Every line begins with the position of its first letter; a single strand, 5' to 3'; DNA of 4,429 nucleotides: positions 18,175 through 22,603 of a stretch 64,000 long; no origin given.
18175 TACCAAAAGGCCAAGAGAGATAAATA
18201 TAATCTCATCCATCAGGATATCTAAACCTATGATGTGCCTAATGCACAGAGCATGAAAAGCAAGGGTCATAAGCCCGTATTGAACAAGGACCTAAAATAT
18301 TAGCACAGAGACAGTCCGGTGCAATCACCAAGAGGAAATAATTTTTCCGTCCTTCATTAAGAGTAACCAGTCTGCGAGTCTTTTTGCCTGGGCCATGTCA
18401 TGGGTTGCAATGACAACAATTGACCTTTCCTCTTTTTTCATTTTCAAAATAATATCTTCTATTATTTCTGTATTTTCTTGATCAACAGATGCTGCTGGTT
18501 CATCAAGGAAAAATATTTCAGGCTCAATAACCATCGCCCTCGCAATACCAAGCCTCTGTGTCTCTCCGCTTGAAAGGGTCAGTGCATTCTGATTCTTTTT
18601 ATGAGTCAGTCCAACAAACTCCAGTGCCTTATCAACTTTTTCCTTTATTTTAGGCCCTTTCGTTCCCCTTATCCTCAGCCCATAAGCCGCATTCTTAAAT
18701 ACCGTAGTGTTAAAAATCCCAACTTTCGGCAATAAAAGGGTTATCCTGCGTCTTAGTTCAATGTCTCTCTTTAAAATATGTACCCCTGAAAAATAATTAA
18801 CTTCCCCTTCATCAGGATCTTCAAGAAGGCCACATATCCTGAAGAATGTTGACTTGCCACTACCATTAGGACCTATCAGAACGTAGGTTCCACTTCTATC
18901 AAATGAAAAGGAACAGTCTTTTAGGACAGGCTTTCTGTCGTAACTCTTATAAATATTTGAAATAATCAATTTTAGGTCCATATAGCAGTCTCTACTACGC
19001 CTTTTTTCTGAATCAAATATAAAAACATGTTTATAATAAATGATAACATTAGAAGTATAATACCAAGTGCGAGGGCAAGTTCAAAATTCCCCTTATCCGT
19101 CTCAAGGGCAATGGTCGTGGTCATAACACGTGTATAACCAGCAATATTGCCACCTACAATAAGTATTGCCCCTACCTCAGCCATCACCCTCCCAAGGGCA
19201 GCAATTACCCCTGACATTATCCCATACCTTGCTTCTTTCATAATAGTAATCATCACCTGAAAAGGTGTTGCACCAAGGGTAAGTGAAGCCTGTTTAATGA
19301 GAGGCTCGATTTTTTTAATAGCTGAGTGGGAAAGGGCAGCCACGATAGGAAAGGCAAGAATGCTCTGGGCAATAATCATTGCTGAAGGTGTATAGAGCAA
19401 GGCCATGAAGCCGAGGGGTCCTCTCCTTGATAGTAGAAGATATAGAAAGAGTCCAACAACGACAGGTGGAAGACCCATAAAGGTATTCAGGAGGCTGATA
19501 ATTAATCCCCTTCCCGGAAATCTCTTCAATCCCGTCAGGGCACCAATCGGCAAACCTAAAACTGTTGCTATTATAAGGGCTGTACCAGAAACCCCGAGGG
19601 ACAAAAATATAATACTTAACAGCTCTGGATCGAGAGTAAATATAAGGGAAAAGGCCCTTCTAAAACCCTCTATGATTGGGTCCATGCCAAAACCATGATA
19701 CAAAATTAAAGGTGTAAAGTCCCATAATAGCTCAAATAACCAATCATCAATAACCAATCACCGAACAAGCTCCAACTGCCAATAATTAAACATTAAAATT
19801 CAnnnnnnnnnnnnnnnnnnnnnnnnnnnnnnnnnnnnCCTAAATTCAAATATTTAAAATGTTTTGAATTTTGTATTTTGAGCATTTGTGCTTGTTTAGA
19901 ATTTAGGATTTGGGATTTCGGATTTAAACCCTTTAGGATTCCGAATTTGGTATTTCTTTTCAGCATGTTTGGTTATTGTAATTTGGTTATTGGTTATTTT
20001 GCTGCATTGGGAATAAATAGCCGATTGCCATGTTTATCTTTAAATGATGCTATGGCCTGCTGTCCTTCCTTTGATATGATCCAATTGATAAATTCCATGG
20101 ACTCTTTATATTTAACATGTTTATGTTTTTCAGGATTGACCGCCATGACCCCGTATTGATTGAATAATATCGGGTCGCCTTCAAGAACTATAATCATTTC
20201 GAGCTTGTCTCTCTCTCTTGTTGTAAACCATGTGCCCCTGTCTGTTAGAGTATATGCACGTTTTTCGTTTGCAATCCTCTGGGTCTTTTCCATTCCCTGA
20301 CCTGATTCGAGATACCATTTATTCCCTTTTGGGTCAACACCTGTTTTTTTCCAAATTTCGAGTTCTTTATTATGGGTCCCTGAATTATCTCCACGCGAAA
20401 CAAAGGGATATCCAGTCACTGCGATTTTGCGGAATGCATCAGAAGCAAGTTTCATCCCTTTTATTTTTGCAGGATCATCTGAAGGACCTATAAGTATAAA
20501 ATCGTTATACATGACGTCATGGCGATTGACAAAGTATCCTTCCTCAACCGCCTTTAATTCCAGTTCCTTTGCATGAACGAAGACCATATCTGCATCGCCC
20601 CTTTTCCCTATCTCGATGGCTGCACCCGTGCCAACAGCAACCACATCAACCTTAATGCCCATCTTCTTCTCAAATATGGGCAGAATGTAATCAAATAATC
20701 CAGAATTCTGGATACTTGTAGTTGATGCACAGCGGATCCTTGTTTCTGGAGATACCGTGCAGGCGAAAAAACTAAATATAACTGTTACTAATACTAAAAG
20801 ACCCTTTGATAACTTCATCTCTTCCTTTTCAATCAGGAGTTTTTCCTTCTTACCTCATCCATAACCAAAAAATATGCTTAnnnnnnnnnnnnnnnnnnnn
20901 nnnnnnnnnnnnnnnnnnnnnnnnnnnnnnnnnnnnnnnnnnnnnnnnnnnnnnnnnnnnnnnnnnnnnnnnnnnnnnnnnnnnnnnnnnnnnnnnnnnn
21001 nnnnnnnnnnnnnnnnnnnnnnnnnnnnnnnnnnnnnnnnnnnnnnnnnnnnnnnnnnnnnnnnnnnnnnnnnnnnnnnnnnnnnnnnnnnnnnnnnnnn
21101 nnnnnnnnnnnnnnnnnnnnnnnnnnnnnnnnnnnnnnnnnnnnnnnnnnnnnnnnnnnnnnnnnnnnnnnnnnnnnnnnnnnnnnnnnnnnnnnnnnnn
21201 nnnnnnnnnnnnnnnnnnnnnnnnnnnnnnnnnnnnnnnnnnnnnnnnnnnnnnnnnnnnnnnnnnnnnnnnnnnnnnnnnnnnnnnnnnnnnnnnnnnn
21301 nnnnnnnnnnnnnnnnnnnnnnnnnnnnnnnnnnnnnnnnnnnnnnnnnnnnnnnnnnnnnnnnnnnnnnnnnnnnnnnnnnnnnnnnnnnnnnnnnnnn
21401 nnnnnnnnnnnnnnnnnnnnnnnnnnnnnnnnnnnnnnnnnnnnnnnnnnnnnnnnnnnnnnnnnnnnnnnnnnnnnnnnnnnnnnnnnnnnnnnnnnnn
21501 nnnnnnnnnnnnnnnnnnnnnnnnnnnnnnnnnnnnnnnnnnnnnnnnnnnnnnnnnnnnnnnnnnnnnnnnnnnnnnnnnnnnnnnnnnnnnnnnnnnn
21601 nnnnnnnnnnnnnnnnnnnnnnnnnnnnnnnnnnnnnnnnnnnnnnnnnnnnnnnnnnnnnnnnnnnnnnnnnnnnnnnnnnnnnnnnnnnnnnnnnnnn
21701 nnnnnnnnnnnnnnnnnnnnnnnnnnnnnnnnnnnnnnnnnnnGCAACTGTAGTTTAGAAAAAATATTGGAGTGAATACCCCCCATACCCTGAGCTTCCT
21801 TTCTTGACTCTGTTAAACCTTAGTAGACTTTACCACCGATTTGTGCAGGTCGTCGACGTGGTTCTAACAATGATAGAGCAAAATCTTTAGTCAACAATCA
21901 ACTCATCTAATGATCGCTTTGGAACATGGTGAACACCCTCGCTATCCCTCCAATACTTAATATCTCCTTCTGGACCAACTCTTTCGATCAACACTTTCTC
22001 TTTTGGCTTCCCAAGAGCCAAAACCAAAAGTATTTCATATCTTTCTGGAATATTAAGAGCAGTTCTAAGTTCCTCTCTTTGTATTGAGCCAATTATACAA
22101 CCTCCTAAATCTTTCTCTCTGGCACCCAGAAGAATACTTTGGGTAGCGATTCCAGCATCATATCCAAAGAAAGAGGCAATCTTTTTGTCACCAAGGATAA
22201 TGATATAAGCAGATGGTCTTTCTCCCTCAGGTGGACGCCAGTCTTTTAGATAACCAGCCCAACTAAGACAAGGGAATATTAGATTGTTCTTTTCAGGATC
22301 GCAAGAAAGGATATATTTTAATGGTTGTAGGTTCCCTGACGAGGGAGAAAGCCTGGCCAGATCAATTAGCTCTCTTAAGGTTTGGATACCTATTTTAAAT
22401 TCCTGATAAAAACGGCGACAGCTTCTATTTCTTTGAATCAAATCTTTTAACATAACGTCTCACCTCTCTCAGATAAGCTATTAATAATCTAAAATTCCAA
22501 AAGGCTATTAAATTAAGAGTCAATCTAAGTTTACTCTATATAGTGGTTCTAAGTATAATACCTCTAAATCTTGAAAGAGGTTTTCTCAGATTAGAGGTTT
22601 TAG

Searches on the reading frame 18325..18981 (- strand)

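Call 87: search_protein_families(library=pfam, proteins=[window:18325-18981:-], max_evalue=0.00001)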
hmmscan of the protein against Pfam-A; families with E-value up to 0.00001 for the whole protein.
window:18325-18981:- (218 aa): 3 families
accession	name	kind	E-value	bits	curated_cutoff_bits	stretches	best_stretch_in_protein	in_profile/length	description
PF00005.33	ABC_tran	-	2e-25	90.4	25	1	20-163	1-136/137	ABC transporter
PF13304.12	AAA_21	-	1.3e-11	45.6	27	0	33-104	2-76/304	AAA domain, putative AbiEii toxin, Type IV TA system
PF02463.25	SMC_N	-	2.7e-08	34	40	0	4-47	3-41/220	RecF/RecN/SMC N terminal domain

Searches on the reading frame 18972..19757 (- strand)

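Call 87: search_protein_families(library=pfam, proteins=[window:18972-19757:-], max_evalue=0.00001)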
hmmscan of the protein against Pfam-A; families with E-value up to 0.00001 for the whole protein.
window:18972-19757:- (261 aa): 1 family
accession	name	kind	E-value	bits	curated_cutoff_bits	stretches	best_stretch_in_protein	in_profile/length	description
PF00528.27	BPD_transp_1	-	1.7e-12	47.9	26.4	1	68-252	1-181/184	Binding-protein-dependent transport system inner membrane component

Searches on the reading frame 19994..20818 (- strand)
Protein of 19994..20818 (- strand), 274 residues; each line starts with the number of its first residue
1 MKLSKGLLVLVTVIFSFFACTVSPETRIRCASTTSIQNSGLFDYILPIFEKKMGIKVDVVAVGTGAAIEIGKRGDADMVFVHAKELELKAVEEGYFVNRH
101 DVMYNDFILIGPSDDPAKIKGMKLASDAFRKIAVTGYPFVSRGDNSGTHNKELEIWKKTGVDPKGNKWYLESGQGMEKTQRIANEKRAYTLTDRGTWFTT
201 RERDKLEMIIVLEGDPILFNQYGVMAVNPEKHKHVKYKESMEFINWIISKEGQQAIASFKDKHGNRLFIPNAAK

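Call 87: search_protein_families(library=pfam, proteins=[window:19994-20818:-], max_evalue=0.00001)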
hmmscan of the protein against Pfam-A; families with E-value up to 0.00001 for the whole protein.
window:19994-20818:- (274 aa): 2 families
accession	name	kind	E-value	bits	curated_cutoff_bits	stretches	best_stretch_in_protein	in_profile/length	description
PF12849.12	PBP_like_2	-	6.3e-43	147.9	27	1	31-251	14-267/267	PBP superfamily domain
PF13531.11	SBP_bac_11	-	3.7e-11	43.7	25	1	42-258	13-223/227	Bacterial extracellular solute-binding protein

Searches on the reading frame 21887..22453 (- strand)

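Call 88: search_protein_families(library=pfam, proteins=[window:21887-22453:-], max_evalue=0.00001)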
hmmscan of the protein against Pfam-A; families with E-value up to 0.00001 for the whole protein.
window:21887-22453:- (188 aa): 2 families
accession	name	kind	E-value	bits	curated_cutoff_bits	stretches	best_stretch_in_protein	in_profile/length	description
PF00881.29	Nitroreductase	-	2.9e-18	67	23.5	2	88-149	107-167/167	Nitroreductase family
PF14512.11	TM1586_NiRdase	-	7e-08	32.8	27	0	81-155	67-138/215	Putative TM nitroreductase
